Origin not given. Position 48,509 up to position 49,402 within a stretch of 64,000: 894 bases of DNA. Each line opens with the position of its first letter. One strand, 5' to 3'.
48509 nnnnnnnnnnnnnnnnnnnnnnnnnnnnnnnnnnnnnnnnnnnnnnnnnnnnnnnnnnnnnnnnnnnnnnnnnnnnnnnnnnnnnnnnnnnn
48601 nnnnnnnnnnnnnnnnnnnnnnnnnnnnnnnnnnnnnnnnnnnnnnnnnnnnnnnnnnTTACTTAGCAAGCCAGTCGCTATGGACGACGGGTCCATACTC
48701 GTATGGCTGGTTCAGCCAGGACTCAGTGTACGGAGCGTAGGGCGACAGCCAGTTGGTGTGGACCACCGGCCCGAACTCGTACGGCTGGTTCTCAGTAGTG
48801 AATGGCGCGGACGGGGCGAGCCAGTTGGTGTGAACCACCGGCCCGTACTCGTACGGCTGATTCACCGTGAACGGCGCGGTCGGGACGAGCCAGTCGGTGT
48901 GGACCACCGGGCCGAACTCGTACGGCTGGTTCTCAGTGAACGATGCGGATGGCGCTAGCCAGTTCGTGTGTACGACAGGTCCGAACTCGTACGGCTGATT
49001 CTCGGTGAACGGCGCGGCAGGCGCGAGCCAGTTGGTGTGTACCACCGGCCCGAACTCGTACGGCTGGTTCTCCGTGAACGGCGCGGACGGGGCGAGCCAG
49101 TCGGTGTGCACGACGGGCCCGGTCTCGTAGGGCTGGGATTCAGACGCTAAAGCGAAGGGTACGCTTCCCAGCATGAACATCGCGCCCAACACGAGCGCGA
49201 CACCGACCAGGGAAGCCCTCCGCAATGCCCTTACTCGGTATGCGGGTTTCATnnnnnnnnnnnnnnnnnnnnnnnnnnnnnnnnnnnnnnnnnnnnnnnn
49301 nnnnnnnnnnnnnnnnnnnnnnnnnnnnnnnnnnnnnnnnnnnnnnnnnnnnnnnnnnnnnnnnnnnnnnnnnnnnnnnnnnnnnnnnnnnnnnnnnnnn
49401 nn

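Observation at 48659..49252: Secreted protein built from seven near-identical 23-aa repeats (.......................) with no family I recognise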

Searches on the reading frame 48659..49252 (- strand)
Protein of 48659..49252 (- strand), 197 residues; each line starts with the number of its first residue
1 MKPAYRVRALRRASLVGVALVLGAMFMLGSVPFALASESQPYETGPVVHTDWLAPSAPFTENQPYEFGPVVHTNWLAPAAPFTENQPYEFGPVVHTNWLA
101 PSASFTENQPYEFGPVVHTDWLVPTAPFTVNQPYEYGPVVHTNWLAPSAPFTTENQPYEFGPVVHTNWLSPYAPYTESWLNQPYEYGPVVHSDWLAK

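Call 4: search_protein_families(library=pfam, proteins=[window:48659-49252:-], max_evalue=0.1)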
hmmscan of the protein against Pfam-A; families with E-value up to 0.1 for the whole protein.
window:48659-49252:- (197 aa): 1 family
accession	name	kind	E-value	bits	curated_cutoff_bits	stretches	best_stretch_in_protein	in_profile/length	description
PF22938.2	Integrase_p58_C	-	0.097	13.2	27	0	70-78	27-35/35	Integrase p58, C-terminal domain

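Call 5: search_protein_families(library=ncbifam, proteins=[window:48659-49252:-], max_evalue=0.1)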
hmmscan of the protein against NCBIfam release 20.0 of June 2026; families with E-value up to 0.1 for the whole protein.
window:48659-49252:- (197 aa): 0 families

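Call 6: find_homologous_proteins(query=window:48659-49252:-, max_evalue=0.001)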
Query window:48659-49252:- (197 aa): 1 proteins with E <= 0.001 among 2286 candidates.
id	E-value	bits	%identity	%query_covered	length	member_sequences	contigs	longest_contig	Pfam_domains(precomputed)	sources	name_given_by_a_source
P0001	4.1e-31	126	59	55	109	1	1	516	-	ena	-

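Call 7: search_solved_structures(query=window:48659-49252:-, max_evalue=10)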
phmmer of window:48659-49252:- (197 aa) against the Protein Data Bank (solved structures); distinct sequences matched with E-value up to 10: 5.
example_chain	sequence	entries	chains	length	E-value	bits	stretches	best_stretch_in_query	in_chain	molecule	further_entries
6avw_A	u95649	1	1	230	0.3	13.5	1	89-139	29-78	Carboxylesterase SOBER1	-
9dz2_C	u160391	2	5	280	0.73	12.3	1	144-188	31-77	NPC intracellular cholesterol transporter 1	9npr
8eus_C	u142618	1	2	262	0.79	12.2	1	144-188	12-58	NPC intracellular cholesterol transporter 1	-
5f18_A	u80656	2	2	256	0.79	12.2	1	144-188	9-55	Niemann-Pick C1 protein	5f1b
5kwy_A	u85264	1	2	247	0.8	12.2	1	144-188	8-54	Niemann-Pick C1 protein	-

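Call 9: find_encoding_contigs(protein=P0001, flank=10000)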
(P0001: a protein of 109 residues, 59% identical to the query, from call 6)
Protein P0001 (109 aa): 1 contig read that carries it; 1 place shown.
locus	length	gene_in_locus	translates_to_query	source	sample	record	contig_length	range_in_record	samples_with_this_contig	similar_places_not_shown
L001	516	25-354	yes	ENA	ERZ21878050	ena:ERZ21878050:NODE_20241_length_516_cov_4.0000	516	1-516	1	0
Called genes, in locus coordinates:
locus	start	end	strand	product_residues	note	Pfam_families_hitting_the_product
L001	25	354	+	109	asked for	-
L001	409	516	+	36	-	?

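Call 17: search_protein_representatives(protein=window:48659-49252:-)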
Query: 197 residues. Proteins with E-value up to 0.001 (for the whole library): 31; up to 1e-10: 9; up to 1e-30: 1. The best 31 are listed.
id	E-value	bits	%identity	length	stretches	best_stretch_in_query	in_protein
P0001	1.3e-31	125.9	65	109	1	12-110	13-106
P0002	3.6e-23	98.3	29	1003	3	44-171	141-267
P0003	9.4e-23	96.9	37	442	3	28-159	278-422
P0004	1.0e-20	90.3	51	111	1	13-100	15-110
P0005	2.8e-15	72.5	27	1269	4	39-170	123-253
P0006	1.1e-14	70.6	56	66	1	20-77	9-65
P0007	2.7e-14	69.3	22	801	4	48-171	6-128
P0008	3.3e-12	62.5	45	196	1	12-124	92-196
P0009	4.8e-12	62.0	59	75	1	22-78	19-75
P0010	1.7e-10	56.9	58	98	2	131-187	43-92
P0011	9.0e-10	54.5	32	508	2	39-158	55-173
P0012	4.4e-09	52.3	38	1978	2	34-190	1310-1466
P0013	2.3e-08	49.9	29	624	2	48-177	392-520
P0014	5.2e-08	48.8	54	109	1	38-116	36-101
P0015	1.4e-07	47.4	27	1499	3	39-145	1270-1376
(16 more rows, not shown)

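Call 20: predict_structure(protein=window:48659-49252:-)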
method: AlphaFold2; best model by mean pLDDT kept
length: 197 residues; sequences in the alignment: 1
mean_pLDDT: 65.0   pTM: 0.53
mean pLDDT of the five models: 65.0, 54.0, 49.7, 49.7, 49.6
residues with pLDDT >= 90: 0; 70-90: 85; 50-70: 78; < 50: 34
segments of 3 or more residues with pLDDT < 50: 1-8, 29-32, 34-40, 170-179
pLDDT, mean of each block of 10 residues (from residue 1): 44 59 54 44 69 72 78 73 79 77 74 80 65 77 62 61 68 44 64 55
secondary structure, 60 per line:
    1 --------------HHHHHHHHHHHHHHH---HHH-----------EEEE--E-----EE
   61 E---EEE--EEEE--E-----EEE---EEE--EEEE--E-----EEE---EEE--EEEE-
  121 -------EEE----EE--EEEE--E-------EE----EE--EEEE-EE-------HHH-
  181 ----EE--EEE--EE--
elements in order: H15-29 E47-50 E59-61 E65-67 E70-73 E82-84 E88-90 E93-96 E105-107 E111-113 E116-119 E128-130 E139-142 E163-166 E189-191

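Call 24: fold_search(model_id=the predicted structure, library=pdb)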
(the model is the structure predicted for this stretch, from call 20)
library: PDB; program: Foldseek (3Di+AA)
matches with E <= 10: 23; with E <= 0.001: 0
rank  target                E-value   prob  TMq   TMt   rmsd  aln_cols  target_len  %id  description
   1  2xt2_B                1.3e+00  0.04  0.17  0.18  12.4       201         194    8  Structure of the pentapeptide repeat protein AlbG, a resistance factor for the topoisomerase poison albicidin. (released 2010-10-13)
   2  2xt4_A                2.2e+00  0.02  0.14  0.14  13.4       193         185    6  Structure of the pentapeptide repeat protein AlbG, a resistance factor for the topoisomerase poison albicidin. (released 2010-10-13)
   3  3sqv_A                4.2e+00  0.05  0.22  0.10  13.7       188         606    8  Crystal Structure of E. coli O157:H7 E3 ubiquitin ligase, NleL, with a human E2, UbcH7 (released 2012-01-25)
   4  6fls_D                4.4e+00  0.02  0.18  0.17  13.4       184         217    6  Pentapeptide repeat family protein from Clostridium botulinum (released 2018-08-15)
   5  2bm7_B                4.9e+00  0.04  0.22  0.24  10.5       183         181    6  The Structure of MfpA (Rv3361c, P3221 Crystal form). The Pentapeptide Repeat Protein from Mycobacterium tuberculosis F (released 2005-06-07)
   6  2bm7_C                4.9e+00  0.02  0.18  0.19  10.5       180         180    7  The Structure of MfpA (Rv3361c, P3221 Crystal form). The Pentapeptide Repeat Protein from Mycobacterium tuberculosis F (released 2005-06-07)
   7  2bm6                  5.4e+00  0.01  0.17  0.18  10.9       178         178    5  The Structure of MfpA (Rv3361c, C2221 Crystal form). The Pentapeptide Repeat Protein from Mycobacterium tuberculosis Fol (released 2005-06-07)
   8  5zla_A                6.7e+00  0.04  0.24  0.13   9.2       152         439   10  Crystal structure of mutant C387A of DFA-IIIase from Arthrobacter chlorophenolicus A6 in complex with DFA-III (released 2018-12-19)
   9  5nxk_C                7.4e+00  0.01  0.17  0.13  11.0       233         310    6  L. reuteri 53608 SRRP (released 2018-03-21)
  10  1k4z_A                7.8e+00  0.07  0.28  0.32   8.0       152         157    5  C-terminal Domain of Cyclase Associated Protein (released 2002-03-13)
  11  5awg_F                7.8e+00  0.01  0.18  0.12  16.7       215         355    7  Crystal structure of Hg-bound SufB-SufC-SufD complex from Escherichia coli (released 2015-11-11)
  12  1kq5_A                8.3e+00  0.05  0.26  0.30   8.4       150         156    7  C-terminal Domain of Cyclase Associated Protein with PRO 505 Replaced by SER (P505S) (released 2002-01-16)
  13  5zkw_C                8.3e+00  0.03  0.23  0.13   9.0       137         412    9  Crystal structure of DFA-IIIase from Arthrobacter chlorophenolicus A6 in complex with GF2 (released 2018-12-19)
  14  5zkw_A                8.3e+00  0.03  0.21  0.12   9.4       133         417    8  Crystal structure of DFA-IIIase from Arthrobacter chlorophenolicus A6 in complex with GF2 (released 2018-12-19)
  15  9dqf                  8.7e+00  0.01  0.12  0.08  15.2       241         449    8  Crystal structure of bifunctional GlmU from Staphylococcus aureus NCTC 8325 complexed with acetyl CoA and citrate (released 2025-05-14)
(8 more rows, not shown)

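Call 29: find_encoding_contigs(protein=P0004, flank=10000, max_places=3)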
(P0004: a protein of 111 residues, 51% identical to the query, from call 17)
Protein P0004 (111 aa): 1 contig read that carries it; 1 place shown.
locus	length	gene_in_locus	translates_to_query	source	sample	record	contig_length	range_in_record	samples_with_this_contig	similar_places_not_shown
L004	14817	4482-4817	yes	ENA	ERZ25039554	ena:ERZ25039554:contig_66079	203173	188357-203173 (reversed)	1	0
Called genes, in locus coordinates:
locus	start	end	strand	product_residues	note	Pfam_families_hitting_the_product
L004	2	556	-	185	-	?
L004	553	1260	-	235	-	PF00528:BPD_transp_1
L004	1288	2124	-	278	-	PF00497:SBP_bac_3, PF10613:Lig_chan-Glu_bd (weak), PF03180:Lipoprotein_9 (faint), PF09084:NMT1 (weak)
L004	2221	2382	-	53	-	-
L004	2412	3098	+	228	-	-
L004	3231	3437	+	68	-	PF04014:MazE_antitoxin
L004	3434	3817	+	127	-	PF01850:PIN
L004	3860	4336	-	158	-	PF00486:Trans_reg_C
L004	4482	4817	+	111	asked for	-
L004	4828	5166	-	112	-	-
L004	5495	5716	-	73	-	PF07311:Dodecin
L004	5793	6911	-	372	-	-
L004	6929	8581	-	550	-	PF01569:PAP2, PF14067:LssY_C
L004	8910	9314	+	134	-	PF00782:DSPc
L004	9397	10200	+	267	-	PF00781:DAGK_cat, PF19279:YegS_C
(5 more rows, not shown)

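Call 87: search_protein_families(library=padloc, proteins=[window:48659-49252:-], max_evalue=0.01)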
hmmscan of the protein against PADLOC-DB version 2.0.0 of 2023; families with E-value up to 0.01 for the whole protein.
window:48659-49252:- (197 aa): 0 families

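Call 88: search_protein_families(library=phrogs, proteins=[window:48659-49252:-], max_evalue=0.01)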
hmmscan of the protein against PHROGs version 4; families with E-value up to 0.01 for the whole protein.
window:48659-49252:- (197 aa): 1 family
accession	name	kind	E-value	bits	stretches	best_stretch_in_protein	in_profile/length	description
phrog_29263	-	unknown function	0.00024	22.3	0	43-62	30-50/69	-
